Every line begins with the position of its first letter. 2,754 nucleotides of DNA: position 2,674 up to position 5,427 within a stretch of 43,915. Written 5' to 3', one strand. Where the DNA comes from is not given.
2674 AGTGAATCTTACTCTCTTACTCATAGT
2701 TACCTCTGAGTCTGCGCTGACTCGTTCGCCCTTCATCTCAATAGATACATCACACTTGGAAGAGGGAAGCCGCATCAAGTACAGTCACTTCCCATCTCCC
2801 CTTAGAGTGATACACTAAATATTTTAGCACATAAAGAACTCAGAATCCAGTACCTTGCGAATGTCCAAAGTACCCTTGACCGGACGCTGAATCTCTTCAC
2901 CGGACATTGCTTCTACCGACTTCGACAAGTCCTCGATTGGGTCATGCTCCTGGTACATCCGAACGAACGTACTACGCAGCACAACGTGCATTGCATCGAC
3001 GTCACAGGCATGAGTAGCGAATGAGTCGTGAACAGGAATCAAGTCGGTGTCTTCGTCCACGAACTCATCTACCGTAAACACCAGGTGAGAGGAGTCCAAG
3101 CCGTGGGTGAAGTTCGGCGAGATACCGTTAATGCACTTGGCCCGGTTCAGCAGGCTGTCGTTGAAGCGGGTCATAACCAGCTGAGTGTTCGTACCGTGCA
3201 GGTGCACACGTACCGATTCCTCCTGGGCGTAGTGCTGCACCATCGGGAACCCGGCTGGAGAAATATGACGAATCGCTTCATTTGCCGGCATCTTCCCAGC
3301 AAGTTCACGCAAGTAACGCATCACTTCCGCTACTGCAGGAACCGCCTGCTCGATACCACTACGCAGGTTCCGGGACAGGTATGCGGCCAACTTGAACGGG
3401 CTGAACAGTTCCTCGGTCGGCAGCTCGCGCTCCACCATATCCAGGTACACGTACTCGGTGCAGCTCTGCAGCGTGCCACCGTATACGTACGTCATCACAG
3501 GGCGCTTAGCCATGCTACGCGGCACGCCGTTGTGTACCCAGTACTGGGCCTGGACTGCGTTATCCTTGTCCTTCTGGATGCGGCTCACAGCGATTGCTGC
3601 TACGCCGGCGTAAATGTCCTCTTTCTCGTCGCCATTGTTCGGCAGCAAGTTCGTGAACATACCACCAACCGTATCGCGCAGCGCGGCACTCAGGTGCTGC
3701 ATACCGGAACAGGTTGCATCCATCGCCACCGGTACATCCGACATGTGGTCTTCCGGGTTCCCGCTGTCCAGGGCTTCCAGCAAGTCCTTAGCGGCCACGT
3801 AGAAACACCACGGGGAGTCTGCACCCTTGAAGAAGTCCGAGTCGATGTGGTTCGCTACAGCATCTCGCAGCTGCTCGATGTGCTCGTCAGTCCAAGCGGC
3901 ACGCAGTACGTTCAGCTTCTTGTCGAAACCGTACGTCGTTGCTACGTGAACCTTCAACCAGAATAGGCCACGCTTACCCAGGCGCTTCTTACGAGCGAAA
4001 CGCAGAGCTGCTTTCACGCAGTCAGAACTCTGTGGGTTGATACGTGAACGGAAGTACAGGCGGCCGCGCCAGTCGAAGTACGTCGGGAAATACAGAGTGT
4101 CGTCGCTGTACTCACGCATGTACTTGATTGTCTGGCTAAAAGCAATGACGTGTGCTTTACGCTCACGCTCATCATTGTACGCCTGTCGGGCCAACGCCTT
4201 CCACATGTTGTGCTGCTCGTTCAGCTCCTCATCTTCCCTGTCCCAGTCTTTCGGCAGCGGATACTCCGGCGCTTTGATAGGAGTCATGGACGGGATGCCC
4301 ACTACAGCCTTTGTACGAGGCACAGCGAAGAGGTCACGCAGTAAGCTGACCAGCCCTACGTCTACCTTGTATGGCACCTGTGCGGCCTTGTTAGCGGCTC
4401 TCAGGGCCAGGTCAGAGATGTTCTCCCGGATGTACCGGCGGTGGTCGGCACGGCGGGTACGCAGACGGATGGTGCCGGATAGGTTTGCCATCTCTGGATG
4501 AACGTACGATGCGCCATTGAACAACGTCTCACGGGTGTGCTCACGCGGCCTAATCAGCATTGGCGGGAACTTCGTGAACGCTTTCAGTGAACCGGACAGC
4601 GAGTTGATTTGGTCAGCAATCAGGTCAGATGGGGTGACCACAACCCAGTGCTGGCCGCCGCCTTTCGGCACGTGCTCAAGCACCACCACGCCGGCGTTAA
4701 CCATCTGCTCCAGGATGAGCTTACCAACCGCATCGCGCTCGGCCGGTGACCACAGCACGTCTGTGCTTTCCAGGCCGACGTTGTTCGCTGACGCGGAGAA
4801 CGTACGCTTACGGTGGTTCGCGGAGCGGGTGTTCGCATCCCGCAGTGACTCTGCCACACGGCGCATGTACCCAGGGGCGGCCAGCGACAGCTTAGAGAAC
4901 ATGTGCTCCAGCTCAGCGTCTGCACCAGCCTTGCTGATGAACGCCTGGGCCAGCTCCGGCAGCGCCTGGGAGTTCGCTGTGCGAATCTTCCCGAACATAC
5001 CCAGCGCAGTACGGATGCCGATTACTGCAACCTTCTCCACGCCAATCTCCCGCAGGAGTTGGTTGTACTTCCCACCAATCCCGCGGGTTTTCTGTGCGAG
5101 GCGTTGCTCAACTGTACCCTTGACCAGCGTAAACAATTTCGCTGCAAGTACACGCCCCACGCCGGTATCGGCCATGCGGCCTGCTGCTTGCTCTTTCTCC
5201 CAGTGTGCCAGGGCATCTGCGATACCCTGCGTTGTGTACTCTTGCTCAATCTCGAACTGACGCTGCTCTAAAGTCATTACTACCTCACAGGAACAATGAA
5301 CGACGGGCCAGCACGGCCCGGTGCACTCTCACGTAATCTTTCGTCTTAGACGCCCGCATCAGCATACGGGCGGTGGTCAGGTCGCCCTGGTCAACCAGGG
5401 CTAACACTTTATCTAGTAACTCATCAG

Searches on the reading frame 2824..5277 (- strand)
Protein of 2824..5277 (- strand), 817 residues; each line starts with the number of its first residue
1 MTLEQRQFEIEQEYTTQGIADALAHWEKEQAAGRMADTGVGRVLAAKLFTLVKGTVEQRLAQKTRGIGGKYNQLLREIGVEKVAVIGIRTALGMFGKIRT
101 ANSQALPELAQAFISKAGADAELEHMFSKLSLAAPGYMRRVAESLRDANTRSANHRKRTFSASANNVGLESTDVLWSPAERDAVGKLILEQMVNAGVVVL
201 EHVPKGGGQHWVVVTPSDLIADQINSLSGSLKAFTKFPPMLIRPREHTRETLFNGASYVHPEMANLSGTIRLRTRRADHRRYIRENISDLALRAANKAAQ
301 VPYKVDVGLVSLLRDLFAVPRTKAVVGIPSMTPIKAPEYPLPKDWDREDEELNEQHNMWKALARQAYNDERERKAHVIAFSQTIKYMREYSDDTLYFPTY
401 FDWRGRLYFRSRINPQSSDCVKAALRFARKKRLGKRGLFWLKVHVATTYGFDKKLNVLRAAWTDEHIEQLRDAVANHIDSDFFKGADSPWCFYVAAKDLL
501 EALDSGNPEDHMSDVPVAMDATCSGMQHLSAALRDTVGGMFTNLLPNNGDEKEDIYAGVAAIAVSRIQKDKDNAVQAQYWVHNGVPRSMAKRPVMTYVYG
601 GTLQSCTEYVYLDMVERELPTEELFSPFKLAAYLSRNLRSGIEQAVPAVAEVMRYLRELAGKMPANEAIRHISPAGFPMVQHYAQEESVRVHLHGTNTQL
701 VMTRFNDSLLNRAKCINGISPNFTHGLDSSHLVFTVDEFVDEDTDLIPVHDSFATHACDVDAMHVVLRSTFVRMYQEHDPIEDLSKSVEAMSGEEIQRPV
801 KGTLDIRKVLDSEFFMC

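Call 10: search_dna_similar(query=window:2824-5277:-, collection=phages, mode=protein, max_rows=30)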
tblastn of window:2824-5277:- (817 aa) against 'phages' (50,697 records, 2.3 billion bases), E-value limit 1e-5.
Records with a match: 2760; places in all: 2802; records where one place covers at least 80% of the query: 2552.
Best place of each record, by identity: <60% 2760.
By first word of the organism name: Klebsiella 702; Escherichia 364; Pseudomonas 331; Acinetobacter 168; Vibrio 143; Salmonella 113; Yersinia 92; Pectobacterium 84; Ralstonia 55; Xanthomonas 54; and 76 more.
By host as written in the record: - 390; Klebsiella pneumoniae 377; Escherichia coli 123; Acinetobacter baumannii 60; Pseudomonas putida KT2440 and Paw85 53; Pseudomonas aeruginosa 44; Yersinia pestis 38; Pectobacterium atrosepticum DSM18077 33; and 705 more.
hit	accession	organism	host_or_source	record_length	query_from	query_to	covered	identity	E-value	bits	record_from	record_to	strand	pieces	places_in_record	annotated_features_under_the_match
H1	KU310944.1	Pseudomonas phage YMC11/06/C171_PPU_BP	Pseudomonas putida YMC11/06/C171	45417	1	817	100%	58.1%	0e+0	994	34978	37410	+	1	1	hypothetical protein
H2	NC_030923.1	Pseudomonas phage YMC11/06/C171_PPU_BP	Pseudomonas putida YMC11/06/C171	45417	1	817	100%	58.1%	0e+0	994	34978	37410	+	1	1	N4-like RNA polymerase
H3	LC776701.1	Pseudomonas phage Ep4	Pseudomonas syringae pv. actinidiae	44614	1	817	100%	57.0%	0e+0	952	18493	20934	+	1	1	putative RNA polymerase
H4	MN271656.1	Pectobacterium phage MA2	Pectobacterium carotovorum subsp. ...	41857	1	817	100%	57.0%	0e+0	967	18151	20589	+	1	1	putative DNA-directed RNA polymerase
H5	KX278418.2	Pectobacterium phage PP16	Pectobacterium carotovorum subsp. ...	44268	1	817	100%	56.9%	0e+0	966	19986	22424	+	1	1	putative DNA-directed RNA-polymerase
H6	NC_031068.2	Pectobacterium phage PP16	Pectobacterium carotovorum subsp. ...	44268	1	817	100%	56.9%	0e+0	966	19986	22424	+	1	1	N4-like RNA polymerase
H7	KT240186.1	Dickeya phage BF25/12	Dickeya sp. B16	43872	1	817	100%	56.8%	0e+0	975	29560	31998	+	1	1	putative RNA polymerase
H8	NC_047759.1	Dickeya phage BF25/12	Dickeya sp. B16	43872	1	817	100%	56.8%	0e+0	975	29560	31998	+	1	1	N4-like RNA polymerase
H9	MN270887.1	Pectobacterium phage CX5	Pectobacterium atrosepticum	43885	1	817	100%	56.7%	0e+0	963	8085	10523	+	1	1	RNA polymerase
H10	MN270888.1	Pectobacterium phage CX5-1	Pectobacterium atrosepticum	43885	1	817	100%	56.7%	0e+0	963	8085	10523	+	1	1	RNA polymerase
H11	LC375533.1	Pectobacterium phage PPWS2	Pectobactorium corotovorum subsp. ...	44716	1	817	100%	56.7%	0e+0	966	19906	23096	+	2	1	DNA-dependent RNA polymerase (x2) | hypothetical protein (x2)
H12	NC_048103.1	Pectobacterium phage PPWS2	Pectobactorium corotovorum subsp. ...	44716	1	817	100%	56.7%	0e+0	966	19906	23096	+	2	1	N4-like RNA polymerase | RNA polymerase | endonuclease | hypothetical protein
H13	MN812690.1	Dickeya phage Irene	Pectobacterium carotovorum ssp ...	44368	1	817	100%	56.7%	0e+0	966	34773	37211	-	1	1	record has no annotation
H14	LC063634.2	Pectobacterium phage PPWS1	Wasabia japonica Matsum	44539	1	817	100%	56.4%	0e+0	962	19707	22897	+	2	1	putative RNA polymerase (x2) | hypothetical protein (x2)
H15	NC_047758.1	Pectobacterium phage PPWS1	Wasabia japonica Matsum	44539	1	817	100%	56.4%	0e+0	962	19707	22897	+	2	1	N4-like RNA polymerase | RNA polymerase | endonuclease | hypothetical protein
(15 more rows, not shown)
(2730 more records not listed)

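Call 28: find_related_loci(query=window:2824-5277:-, collection=viral_contigs, flank=10000)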
Query window:2824-5277:- (817 aa) in viral_contigs; peptide patterns used: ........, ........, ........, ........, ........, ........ (x = any residue, [..] = any of these).
4 stretches matched a pattern; 4 encode a relative of the query (tblastn E <= 1e-3); 3 distinct loci.
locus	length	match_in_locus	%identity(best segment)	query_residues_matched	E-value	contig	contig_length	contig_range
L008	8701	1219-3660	87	1-817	0e+0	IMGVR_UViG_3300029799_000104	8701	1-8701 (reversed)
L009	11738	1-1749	78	232-817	0e+0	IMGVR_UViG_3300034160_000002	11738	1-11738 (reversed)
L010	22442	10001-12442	87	1-817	0e+0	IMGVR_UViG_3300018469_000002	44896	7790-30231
